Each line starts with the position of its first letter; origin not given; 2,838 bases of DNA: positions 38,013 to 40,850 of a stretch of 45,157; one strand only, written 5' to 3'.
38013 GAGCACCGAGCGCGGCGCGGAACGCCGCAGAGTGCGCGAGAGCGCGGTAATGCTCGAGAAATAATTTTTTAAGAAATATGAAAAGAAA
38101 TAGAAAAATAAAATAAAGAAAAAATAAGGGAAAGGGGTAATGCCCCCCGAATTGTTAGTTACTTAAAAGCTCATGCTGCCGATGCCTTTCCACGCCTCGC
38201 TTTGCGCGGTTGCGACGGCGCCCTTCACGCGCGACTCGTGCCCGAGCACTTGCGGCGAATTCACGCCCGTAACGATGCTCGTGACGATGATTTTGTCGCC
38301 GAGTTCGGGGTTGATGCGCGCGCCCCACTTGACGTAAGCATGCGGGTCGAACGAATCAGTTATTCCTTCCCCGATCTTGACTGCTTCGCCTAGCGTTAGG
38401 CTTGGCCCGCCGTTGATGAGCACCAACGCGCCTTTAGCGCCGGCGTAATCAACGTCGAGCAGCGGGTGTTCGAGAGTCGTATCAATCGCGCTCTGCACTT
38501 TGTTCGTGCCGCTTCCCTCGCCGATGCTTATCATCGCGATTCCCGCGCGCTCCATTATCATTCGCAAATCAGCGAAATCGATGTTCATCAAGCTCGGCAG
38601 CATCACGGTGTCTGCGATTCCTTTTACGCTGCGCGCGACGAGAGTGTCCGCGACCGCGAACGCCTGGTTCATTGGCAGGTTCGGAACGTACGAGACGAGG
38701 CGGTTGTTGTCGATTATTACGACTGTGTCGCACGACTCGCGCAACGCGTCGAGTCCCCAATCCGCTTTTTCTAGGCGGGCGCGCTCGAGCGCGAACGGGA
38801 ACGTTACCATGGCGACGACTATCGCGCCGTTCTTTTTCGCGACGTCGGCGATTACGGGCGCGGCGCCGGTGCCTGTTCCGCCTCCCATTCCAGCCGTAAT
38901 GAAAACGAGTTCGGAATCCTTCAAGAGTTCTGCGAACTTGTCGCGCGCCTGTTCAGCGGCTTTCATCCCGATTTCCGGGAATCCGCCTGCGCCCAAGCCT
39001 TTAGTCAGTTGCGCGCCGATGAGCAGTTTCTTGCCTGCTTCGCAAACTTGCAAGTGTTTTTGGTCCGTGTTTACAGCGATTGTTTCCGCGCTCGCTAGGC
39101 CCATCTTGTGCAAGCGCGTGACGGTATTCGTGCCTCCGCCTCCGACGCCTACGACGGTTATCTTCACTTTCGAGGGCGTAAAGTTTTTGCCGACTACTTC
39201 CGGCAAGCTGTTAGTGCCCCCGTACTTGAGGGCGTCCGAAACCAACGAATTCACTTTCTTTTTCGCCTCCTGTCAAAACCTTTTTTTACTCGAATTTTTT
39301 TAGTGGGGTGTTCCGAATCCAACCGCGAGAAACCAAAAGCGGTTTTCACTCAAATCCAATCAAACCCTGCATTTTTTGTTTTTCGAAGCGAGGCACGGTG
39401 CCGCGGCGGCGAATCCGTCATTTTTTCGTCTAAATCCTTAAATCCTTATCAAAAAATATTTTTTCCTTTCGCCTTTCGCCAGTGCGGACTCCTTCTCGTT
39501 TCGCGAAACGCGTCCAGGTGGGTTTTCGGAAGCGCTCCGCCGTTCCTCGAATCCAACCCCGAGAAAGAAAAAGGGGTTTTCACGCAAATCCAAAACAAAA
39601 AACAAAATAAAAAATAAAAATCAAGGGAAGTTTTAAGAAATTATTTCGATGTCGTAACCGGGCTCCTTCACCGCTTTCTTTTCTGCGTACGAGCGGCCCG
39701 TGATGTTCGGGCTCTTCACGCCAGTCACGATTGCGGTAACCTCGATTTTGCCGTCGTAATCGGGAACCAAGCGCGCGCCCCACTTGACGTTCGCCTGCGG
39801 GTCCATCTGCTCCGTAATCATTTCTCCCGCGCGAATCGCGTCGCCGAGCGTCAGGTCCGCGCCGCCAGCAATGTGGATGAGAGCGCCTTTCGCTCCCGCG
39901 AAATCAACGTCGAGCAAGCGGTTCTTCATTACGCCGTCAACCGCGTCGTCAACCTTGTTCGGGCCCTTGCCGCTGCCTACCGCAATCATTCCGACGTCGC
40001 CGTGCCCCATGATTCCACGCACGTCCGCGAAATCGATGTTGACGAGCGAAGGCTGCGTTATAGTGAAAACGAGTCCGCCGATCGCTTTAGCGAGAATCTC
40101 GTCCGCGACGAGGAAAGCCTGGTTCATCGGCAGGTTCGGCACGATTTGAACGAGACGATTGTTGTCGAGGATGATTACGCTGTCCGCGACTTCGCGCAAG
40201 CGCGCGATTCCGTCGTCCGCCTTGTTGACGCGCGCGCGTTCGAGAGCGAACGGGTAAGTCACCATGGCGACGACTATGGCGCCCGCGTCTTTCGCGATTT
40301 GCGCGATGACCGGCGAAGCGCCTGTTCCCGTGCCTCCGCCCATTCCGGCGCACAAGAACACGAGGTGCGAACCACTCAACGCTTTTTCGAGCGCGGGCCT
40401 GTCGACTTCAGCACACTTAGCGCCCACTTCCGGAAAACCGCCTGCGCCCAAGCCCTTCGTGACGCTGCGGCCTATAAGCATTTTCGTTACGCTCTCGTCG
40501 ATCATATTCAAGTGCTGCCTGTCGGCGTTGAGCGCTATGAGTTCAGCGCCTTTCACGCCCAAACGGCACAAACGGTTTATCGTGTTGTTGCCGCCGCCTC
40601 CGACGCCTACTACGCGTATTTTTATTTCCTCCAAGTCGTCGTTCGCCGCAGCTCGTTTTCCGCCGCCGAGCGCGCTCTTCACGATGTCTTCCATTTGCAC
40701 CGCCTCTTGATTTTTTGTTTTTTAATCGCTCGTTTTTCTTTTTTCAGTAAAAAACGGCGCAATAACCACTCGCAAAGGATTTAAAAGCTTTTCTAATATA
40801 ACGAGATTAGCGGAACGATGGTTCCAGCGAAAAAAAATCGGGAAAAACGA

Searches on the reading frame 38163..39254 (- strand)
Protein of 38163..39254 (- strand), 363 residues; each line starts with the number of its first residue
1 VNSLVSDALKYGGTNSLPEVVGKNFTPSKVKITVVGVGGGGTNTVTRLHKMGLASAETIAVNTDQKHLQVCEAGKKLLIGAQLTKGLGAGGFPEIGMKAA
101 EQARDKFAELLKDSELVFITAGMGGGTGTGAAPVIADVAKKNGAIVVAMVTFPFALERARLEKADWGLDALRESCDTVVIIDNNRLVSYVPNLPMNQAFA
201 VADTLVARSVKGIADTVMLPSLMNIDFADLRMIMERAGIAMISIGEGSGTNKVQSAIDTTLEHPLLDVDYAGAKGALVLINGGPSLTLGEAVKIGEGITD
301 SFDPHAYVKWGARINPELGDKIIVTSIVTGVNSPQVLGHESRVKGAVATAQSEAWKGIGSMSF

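Call 9: search_protein_families(library=pfam, proteins=[window:38163-39254:-], max_evalue=0.01)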
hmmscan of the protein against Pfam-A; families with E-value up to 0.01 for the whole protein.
window:38163-39254:- (363 aa): 2 families
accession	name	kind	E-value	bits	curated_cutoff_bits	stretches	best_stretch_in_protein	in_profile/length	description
PF00091.31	Tubulin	-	1.9e-43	149.4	33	1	31-189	1-188/190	Tubulin/FtsZ family, GTPase domain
PF12327.13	FtsZ_C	-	3.1e-28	98.4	27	1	238-331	1-94/95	FtsZ family, C-terminal domain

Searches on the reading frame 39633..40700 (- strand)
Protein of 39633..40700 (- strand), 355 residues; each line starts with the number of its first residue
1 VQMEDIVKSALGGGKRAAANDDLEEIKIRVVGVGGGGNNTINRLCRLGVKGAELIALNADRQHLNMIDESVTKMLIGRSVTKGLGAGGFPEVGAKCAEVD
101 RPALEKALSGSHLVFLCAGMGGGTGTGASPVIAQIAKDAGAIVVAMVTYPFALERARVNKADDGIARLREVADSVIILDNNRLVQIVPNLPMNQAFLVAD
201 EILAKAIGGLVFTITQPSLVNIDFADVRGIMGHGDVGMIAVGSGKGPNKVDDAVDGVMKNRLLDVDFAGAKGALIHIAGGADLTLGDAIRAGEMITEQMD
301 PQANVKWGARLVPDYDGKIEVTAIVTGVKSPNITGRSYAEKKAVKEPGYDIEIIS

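Call 9: search_protein_families(library=pfam, proteins=[window:39633-40700:-], max_evalue=0.01)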
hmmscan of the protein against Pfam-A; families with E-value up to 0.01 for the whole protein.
window:39633-40700:- (355 aa): 3 families
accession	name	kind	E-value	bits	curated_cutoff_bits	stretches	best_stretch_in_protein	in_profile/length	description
PF00091.31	Tubulin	-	9.1e-42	143.9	33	1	27-187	1-189/190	Tubulin/FtsZ family, GTPase domain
PF12327.13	FtsZ_C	-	4e-26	91.6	27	1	237-329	3-95/95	FtsZ family, C-terminal domain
PF00899.27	ThiF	-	0.0068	16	28.1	0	19-53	14-48/238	ThiF family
